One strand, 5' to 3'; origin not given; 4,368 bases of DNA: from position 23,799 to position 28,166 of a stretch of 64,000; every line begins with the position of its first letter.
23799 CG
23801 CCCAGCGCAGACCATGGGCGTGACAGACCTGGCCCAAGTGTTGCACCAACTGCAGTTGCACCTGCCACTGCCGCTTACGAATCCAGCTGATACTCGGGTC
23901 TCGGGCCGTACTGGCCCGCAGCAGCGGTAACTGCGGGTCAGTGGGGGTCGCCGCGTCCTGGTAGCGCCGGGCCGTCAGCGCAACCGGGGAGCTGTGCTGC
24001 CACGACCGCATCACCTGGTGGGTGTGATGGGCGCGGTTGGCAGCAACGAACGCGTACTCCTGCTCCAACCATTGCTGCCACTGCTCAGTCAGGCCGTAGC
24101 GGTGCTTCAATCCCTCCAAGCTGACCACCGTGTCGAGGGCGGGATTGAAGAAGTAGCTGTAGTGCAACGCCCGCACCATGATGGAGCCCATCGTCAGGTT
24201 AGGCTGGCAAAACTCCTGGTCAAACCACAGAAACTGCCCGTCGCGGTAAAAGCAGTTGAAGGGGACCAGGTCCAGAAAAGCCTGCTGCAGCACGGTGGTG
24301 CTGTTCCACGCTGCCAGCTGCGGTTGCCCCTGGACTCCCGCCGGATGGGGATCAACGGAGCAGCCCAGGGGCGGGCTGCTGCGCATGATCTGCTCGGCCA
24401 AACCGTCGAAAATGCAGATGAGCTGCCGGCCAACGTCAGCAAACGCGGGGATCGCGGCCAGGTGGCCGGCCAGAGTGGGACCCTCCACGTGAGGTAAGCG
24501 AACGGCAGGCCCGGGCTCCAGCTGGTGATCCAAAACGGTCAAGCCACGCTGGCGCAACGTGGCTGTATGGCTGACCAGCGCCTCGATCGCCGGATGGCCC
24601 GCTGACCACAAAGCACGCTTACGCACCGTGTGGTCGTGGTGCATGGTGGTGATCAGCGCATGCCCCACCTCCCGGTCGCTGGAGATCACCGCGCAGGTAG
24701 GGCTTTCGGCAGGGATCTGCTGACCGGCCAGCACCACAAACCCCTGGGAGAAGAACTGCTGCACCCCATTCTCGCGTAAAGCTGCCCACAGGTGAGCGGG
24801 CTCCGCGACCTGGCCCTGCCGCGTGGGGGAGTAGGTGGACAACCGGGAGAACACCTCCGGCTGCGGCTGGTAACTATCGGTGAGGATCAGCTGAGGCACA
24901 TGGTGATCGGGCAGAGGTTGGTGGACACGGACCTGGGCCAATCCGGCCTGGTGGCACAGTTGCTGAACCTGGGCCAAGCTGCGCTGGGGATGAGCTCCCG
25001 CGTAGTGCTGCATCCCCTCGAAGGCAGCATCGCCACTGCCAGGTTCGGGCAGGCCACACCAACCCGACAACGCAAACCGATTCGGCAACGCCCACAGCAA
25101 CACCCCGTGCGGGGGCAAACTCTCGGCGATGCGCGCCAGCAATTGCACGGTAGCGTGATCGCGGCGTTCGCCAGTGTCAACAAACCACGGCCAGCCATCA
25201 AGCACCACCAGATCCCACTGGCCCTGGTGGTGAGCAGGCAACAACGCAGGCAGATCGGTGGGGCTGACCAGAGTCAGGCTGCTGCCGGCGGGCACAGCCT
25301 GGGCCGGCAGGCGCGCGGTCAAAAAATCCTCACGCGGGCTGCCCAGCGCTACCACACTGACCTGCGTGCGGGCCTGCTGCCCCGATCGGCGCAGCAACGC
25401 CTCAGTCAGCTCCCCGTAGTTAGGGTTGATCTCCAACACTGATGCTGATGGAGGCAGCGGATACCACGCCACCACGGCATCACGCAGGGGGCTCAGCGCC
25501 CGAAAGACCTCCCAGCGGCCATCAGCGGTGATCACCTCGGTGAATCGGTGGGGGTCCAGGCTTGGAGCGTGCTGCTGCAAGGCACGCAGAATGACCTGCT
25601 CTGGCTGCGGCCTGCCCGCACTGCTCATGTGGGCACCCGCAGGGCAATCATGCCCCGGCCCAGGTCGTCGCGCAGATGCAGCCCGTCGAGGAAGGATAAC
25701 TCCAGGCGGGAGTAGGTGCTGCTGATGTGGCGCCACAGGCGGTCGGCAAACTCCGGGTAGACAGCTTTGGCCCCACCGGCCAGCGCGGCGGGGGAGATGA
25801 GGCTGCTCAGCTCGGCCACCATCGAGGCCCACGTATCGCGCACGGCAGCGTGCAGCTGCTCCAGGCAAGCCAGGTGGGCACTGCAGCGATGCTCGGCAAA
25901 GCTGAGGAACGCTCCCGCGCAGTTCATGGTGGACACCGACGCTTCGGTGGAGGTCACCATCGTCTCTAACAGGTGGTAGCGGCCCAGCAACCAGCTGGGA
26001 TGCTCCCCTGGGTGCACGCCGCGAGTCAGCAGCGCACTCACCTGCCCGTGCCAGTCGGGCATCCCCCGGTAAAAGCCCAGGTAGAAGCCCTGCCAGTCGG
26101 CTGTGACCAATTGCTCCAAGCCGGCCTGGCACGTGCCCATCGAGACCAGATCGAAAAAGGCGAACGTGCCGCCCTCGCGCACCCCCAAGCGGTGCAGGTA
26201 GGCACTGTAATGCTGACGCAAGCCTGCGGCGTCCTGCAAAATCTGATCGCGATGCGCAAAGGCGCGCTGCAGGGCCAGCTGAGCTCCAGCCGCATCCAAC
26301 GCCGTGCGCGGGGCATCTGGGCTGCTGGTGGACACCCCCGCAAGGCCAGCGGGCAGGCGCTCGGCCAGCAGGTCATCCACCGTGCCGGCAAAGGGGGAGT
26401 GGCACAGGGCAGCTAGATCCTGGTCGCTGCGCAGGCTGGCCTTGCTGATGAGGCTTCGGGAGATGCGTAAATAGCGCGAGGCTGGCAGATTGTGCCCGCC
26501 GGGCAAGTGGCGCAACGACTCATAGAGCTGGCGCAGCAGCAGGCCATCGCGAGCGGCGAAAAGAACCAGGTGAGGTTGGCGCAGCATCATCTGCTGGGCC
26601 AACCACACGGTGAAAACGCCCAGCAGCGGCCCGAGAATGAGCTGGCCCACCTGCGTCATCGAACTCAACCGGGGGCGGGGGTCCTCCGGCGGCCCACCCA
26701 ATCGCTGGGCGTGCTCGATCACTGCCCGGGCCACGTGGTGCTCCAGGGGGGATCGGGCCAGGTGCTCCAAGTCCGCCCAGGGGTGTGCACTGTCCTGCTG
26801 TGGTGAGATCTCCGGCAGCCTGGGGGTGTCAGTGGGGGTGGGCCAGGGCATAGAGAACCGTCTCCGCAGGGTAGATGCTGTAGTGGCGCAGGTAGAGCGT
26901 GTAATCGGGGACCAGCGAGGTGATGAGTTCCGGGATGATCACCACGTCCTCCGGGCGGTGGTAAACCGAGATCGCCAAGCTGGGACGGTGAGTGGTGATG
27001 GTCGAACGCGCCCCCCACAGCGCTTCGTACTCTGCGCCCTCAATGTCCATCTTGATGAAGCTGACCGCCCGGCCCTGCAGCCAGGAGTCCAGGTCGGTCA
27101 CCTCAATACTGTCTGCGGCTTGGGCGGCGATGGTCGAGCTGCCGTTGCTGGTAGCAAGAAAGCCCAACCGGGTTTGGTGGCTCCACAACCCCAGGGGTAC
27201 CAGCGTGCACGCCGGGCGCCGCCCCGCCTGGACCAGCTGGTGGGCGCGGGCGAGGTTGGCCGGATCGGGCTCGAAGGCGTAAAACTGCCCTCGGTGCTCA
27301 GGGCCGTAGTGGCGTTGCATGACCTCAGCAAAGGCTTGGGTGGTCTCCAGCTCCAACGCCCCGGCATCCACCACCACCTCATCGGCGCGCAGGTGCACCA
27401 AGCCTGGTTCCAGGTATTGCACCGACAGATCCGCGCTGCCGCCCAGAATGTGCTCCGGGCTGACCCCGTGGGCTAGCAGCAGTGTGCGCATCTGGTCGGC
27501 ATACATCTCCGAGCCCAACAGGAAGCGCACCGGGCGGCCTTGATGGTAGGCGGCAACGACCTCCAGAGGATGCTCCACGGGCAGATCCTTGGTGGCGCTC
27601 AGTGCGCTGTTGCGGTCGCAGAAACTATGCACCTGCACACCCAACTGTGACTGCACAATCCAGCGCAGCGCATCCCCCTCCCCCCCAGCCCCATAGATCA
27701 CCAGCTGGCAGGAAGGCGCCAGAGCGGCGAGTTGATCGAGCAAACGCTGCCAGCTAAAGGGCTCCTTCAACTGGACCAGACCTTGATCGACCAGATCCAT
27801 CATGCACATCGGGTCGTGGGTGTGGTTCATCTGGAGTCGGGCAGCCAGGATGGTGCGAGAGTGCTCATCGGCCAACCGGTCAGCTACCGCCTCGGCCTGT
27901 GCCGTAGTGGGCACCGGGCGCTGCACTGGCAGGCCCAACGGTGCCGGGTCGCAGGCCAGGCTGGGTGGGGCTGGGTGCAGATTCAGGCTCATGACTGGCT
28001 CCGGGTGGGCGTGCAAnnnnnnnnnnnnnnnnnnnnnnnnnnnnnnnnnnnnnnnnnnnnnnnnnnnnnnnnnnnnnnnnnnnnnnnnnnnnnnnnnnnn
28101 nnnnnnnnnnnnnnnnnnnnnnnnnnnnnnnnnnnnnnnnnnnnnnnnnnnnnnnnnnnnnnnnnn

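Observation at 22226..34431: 12-kb single-strand operon for a ribitol/glycerol-phosphate glycopolymer built like a split Haemophilus type-b capsule (bcs) pathway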

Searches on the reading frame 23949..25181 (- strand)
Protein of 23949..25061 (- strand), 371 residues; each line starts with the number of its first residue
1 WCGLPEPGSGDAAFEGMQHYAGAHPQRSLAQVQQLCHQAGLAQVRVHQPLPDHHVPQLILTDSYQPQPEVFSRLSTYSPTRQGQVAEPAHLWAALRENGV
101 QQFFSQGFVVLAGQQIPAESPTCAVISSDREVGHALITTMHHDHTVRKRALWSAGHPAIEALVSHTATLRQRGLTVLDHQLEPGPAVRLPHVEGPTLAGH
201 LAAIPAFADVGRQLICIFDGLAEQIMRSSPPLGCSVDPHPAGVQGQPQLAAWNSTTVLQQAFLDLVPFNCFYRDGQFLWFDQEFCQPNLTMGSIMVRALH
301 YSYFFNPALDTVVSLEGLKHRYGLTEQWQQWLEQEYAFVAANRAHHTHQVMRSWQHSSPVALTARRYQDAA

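Call 61: search_solved_structures(query=A3, max_evalue=10, show_alignments=2)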
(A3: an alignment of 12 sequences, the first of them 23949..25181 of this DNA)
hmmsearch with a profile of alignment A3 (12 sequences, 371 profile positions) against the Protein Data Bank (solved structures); distinct sequences matched with E-value up to 10: 1.
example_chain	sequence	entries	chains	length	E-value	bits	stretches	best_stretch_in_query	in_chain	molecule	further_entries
9iig_M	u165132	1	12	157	0.19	13.8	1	175-259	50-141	Bacterioferritin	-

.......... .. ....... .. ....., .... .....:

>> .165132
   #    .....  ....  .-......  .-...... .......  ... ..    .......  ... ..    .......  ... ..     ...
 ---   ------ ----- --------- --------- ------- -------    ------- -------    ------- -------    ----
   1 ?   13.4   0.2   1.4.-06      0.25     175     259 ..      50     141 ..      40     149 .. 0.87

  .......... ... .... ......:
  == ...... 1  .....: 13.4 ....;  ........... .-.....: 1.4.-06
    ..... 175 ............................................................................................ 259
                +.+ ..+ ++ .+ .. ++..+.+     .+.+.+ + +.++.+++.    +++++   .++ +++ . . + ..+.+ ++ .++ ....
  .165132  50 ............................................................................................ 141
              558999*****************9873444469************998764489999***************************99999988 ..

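Call 64: search_protein_families(library=pfam, alignment_id=A3, max_evalue=1)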
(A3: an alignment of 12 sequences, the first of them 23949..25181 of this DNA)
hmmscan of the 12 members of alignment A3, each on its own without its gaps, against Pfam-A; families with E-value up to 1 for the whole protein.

A. member 1, window:23949-25181:- (411 aa): 0 families

B. families by the number of members that match (of 12 scanned): 4 families
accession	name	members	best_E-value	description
PF13489.12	Methyltransf_23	1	0.011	Methyltransferase domain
PF08672.17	ANAPC2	1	0.11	Anaphase promoting complex (APC) subunit 2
PF12041.13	DELLA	1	0.12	Transcriptional regulator DELLA protein N terminal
PF22743.2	PspAA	1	0.15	PspA-Associated protein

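Call 83: predict_structure(protein=window:23949-25061:-)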
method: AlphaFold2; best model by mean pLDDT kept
length: 371 residues; sequences in the alignment: 1
mean_pLDDT: 34.9   pTM: 0.24
mean pLDDT of the five models: 34.9, 32.4, 29.7, 29.3, 28.0
residues with pLDDT >= 90: 0; 70-90: 0; 50-70: 20; < 50: 351
segments of 3 or more residues with pLDDT < 50: 1-315, 321-323, 341-371
pLDDT, mean of each block of 10 residues (from residue 1): 32 36 38 43 35 32 33 32 33 40 34 31 36 36 30 30 32 28 24 28 29 32 37 29 29 32 33 31 37 46 38 47 53 55 39 31 31 30
secondary structure, 60 per line:
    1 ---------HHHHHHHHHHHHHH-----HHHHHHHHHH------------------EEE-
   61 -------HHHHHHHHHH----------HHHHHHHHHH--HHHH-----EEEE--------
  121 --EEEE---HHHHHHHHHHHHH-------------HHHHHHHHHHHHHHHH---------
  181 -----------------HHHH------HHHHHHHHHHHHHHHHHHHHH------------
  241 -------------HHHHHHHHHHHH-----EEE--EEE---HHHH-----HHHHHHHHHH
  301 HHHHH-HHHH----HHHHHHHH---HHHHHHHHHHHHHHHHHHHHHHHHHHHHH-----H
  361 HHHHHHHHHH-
elements in order: H10-23 H29-38 E57-59 H68-77 H88-97 H100-103 E109-112 E123-126 H130-142 H156-171 H198-201 H208-228 H254-265 E271-273 E276-278 H282-285 H291-305 H307-310 H315-322 H326-354 H360-370

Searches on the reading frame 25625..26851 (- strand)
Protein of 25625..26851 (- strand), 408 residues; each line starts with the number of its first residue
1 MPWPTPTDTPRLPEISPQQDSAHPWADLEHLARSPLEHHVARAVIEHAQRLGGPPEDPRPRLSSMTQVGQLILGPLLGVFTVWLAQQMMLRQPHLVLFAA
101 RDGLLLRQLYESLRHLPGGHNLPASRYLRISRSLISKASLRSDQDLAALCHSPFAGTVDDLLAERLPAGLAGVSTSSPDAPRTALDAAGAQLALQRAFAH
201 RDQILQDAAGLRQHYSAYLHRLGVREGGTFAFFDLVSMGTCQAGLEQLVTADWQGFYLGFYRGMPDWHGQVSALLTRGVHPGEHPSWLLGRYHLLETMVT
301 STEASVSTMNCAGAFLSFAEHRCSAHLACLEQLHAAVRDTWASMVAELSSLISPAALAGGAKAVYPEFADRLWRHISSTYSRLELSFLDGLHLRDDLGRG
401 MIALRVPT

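Call 6: search_protein_families(library=pfam, proteins=[window:25625-26851:-], max_evalue=0.01)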
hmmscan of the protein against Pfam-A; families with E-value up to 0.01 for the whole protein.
window:25625-26851:- (408 aa): 0 families

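Call 7: search_protein_families(library=ncbifam, proteins=[window:25625-26851:-], max_evalue=0.01)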
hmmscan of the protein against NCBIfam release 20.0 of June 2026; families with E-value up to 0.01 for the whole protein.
window:25625-26851:- (408 aa): 0 families

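Call 89: search_solved_structures(query=window:25625-26851:-, max_evalue=1)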
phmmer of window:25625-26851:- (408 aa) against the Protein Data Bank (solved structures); distinct sequences matched with E-value up to 1: 0.

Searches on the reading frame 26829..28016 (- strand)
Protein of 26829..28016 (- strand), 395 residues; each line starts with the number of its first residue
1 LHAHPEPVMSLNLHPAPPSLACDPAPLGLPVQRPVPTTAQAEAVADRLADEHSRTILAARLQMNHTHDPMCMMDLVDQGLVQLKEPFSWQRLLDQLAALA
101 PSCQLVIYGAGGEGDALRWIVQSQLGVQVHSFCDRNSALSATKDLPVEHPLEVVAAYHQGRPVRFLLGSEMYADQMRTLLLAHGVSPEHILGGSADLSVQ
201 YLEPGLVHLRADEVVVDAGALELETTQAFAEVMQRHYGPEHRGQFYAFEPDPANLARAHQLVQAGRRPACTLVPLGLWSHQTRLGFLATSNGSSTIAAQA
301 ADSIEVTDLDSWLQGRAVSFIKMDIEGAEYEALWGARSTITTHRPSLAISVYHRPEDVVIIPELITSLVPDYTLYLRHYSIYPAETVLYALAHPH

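Call 6: search_protein_families(library=pfam, proteins=[window:26829-28016:-], max_evalue=0.01)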
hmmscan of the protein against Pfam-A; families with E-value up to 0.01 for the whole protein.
window:26829-28016:- (395 aa): 1 family
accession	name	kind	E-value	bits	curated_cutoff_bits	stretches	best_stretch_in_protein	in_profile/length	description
PF05050.19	Methyltransf_21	-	5.5e-13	49.8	22.7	1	229-357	12-154/173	Methyltransferase FkbM domain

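Call 7: search_protein_families(library=ncbifam, proteins=[window:26829-28016:-], max_evalue=0.01)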
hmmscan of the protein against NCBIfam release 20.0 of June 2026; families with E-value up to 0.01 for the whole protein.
window:26829-28016:- (395 aa): 2 families
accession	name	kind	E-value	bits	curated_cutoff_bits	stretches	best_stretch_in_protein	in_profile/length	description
TIGR01444.1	fkbM_fam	subfamily_domain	3.7e-17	63.1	37.7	1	235-351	17-142/143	FkbM family methyltransferase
TIGR03570.1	NeuD_NnaD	subfamily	0.00031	20.4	160.8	1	104-163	1-60/202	NeuD/PglB/VioB family sugar acetyltransferase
